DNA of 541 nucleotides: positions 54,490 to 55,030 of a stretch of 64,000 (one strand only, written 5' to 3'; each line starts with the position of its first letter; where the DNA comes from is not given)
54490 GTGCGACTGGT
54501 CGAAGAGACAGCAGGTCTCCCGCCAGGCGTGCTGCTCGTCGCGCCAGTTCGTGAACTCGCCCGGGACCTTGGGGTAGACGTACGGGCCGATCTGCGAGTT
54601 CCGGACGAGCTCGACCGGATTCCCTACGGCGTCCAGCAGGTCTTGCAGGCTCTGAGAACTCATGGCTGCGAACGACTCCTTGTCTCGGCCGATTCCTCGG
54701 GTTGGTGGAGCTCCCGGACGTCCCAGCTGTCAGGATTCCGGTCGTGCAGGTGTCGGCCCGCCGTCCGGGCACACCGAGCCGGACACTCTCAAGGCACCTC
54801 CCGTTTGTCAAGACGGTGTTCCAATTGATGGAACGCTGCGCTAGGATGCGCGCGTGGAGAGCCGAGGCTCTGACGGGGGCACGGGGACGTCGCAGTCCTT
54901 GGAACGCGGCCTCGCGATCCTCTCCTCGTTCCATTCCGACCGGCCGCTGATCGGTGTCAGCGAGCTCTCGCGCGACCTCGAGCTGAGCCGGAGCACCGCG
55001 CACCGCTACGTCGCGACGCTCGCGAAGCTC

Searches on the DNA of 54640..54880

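Call 64: search_rna_families(source=window, start=54640, end=54880, threshold=evalue, max_evalue=1)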
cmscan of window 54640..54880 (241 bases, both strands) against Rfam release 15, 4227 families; matches with E-value up to 1: 0.
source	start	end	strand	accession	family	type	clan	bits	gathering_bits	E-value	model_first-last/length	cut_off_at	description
